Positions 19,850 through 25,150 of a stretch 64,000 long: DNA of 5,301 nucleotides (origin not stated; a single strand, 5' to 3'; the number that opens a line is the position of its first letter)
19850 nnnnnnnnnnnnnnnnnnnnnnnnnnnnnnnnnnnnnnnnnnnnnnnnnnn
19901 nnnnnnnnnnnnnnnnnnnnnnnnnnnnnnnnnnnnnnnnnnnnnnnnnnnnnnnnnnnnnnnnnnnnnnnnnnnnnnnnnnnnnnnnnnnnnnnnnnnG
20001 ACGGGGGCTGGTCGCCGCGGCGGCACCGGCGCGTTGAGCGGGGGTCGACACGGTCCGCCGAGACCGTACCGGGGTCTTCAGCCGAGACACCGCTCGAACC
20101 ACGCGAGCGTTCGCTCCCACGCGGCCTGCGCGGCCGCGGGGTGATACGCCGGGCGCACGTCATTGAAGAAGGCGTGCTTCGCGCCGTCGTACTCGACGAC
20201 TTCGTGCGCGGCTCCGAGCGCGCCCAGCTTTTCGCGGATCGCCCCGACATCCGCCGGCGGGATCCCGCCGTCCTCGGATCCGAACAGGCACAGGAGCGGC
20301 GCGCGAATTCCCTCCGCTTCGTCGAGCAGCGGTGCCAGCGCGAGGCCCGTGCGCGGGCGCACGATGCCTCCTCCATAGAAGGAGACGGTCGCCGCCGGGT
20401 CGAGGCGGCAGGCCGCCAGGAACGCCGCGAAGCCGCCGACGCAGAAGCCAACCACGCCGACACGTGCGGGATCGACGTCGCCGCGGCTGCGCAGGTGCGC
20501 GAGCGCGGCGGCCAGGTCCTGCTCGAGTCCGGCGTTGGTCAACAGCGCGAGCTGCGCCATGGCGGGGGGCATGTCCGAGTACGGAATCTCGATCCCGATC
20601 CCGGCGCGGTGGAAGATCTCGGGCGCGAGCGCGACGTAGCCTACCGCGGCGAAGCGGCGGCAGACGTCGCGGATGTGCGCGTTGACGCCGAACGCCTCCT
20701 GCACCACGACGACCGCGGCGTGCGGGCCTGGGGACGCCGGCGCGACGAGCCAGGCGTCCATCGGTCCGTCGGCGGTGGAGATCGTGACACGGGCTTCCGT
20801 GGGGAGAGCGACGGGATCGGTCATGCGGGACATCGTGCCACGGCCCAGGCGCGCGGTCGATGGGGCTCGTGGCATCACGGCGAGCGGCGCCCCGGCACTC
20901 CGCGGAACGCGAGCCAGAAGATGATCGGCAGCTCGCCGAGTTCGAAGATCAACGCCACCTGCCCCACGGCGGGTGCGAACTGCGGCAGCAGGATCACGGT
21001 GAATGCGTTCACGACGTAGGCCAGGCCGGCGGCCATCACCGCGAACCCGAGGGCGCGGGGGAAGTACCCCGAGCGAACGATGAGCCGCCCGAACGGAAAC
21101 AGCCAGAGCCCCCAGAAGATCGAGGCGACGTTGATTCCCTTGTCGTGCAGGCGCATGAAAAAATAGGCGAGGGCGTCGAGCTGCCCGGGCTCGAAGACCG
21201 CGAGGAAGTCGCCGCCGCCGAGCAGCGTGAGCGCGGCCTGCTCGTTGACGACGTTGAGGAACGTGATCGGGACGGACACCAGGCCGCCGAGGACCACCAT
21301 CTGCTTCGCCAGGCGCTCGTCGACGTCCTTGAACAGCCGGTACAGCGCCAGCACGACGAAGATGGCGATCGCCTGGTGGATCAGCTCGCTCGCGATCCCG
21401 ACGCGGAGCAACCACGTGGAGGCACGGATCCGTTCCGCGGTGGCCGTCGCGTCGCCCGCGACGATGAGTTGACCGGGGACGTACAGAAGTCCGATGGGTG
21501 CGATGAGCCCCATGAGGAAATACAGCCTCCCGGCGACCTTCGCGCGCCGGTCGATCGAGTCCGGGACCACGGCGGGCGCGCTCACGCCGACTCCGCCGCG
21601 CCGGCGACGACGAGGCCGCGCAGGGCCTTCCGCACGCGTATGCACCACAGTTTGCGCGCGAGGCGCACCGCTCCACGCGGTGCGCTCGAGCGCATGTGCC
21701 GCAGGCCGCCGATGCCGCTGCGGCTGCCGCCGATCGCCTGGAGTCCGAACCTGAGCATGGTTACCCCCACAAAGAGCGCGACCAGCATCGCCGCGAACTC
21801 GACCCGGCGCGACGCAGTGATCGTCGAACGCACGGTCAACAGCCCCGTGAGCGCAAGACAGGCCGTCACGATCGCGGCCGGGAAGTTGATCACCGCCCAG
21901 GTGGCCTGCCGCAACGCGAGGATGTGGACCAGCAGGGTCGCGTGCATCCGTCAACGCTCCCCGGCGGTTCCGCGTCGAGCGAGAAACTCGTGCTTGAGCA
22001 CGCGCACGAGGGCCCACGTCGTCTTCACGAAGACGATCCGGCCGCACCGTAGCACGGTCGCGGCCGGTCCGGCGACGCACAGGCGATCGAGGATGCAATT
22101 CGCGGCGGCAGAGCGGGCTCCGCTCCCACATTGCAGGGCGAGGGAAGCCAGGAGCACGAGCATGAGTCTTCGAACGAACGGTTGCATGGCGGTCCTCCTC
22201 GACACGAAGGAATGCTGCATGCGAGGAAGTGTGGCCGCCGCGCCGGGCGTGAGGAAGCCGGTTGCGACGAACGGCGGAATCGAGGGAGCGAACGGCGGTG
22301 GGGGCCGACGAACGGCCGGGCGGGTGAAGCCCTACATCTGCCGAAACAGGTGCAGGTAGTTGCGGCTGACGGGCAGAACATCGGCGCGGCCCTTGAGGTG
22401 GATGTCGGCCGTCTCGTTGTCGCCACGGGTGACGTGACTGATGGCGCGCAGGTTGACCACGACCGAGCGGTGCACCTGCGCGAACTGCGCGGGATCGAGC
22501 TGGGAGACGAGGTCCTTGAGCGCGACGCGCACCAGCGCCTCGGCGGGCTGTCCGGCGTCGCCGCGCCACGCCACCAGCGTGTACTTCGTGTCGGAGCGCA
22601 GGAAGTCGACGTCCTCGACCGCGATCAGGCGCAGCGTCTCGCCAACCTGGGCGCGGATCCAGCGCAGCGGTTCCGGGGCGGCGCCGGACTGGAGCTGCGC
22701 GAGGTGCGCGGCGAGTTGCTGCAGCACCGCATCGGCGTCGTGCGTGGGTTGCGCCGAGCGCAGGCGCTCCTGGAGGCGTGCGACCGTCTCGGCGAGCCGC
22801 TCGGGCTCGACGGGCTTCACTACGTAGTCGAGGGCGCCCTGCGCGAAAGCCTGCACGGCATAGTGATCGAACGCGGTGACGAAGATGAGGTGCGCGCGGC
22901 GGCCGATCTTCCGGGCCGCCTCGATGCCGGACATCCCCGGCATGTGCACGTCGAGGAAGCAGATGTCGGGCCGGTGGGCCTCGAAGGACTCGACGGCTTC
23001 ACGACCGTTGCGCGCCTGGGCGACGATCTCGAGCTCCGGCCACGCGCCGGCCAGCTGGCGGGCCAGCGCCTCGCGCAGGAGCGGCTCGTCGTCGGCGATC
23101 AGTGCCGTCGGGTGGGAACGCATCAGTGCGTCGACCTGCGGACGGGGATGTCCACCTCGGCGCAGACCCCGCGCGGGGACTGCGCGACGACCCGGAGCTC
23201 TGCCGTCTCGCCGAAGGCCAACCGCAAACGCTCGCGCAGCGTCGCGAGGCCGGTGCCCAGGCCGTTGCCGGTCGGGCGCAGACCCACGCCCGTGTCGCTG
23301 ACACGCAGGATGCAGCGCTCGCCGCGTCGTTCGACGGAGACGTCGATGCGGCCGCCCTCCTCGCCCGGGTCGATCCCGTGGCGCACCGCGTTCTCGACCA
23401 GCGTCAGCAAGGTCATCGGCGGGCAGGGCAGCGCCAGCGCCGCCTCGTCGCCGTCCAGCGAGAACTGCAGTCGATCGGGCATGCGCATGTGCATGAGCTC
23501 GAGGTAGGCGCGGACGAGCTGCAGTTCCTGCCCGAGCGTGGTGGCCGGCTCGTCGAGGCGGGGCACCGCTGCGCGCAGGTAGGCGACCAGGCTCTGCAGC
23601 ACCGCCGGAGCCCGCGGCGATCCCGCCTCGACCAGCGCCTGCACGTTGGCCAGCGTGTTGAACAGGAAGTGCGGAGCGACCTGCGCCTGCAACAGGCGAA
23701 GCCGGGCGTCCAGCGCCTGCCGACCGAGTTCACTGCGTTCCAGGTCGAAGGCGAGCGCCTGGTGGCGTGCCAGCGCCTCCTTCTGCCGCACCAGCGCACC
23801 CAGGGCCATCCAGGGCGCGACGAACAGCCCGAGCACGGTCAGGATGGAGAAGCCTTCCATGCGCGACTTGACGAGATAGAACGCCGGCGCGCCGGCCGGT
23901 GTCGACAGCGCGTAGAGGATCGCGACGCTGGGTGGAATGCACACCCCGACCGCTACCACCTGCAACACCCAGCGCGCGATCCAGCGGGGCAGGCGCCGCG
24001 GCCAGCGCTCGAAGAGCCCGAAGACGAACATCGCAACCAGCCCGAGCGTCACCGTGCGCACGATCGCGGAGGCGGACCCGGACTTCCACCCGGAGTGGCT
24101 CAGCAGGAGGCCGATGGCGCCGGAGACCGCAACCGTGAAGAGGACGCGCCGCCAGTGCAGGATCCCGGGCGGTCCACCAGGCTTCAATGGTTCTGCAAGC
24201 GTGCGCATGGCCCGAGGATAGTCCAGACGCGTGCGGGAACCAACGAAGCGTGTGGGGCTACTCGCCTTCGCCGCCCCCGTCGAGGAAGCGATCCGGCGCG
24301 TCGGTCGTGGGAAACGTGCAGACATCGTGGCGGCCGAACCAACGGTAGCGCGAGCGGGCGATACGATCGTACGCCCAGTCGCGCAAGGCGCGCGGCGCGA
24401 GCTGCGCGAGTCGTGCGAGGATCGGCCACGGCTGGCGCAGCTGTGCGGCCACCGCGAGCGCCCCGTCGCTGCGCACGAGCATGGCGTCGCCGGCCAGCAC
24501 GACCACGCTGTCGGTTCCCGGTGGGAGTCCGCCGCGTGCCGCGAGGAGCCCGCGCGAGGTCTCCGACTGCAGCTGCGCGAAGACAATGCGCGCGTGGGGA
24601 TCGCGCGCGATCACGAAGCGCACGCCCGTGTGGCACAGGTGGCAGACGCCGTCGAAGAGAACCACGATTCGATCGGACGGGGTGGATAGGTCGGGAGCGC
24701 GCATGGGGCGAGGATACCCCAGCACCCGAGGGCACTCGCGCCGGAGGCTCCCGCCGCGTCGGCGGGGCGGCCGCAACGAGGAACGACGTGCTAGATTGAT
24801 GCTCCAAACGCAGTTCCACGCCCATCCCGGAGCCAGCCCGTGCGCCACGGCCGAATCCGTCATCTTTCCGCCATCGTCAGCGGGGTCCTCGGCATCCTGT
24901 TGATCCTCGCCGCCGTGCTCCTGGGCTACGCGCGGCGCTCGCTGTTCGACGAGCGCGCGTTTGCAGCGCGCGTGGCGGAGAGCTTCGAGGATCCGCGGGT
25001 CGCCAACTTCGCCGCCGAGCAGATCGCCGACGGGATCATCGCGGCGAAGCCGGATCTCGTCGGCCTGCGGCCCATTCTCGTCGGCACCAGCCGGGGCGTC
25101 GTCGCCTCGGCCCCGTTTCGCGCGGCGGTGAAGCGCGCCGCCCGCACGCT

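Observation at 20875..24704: LytTR two-component system directly upstream of a small exported Cys-peptide/membrane/DUF4386 operon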

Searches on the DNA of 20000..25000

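Call 70: search_rna_families(source=window, start=20000, end=25000, threshold=evalue, max_evalue=1)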
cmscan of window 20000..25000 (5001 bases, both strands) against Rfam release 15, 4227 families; matches with E-value up to 1: 1.
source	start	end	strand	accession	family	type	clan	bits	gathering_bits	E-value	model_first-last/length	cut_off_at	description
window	20611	20671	-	RF02808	PyrR210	Gene; snRNA; snoRNA; HACA-box;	-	22.1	59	0.55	1-59/59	no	Pyrobaculum sRNA 210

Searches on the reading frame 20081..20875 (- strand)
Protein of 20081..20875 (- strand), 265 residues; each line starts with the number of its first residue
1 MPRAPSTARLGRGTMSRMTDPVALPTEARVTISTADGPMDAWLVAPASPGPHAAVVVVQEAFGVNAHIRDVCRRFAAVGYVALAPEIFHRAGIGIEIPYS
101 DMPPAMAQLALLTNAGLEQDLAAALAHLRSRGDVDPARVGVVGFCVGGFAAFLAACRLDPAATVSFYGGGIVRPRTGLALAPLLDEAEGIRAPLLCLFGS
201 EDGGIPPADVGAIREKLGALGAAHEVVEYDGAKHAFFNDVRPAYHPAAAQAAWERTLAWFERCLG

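Call 5: search_protein_families(library=pfam, proteins=[window:20081-20875:-], max_evalue=0.01)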
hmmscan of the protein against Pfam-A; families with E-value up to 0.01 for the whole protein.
window:20081-20875:- (265 aa): 4 families
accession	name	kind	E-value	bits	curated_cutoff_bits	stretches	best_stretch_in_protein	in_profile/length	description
PF01738.24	DLH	-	1.8e-51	175.3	21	1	39-263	1-216/217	Dienelactone hydrolase family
PF00326.27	Peptidase_S9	-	8.4e-06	25.9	22.6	0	119-155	46-82/213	Prolyl oligopeptidase family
PF08840.17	BAAT_C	-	0.00052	20.5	20.9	0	124-172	9-58/210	BAAT / Acyl-CoA thioester hydrolase C terminal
PF12146.15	Hydrolase_4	-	0.0048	16.7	27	0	182-239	182-237/239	Serine aminopeptidase, S33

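Call 6: search_protein_families(library=ncbifam, proteins=[window:20081-20875:-], max_evalue=0.01)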
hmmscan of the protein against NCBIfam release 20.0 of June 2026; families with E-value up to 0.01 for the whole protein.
window:20081-20875:- (265 aa): 3 families
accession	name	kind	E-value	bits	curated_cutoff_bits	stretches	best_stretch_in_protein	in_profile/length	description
NF041440.1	hydrolase_YghX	exception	6e-33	114.2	460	1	19-264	62-292/292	YghX family hydrolase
NF033523.0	lasso_peptidase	equivalog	6.4e-05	21.9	400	1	75-157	432-514/638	Atxe2 family lasso peptide isopeptidase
TIGR02427.1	protocat_pcaD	equivalog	0.00027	20.4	255.85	1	179-227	181-227/251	3-oxoadipate enol-lactonase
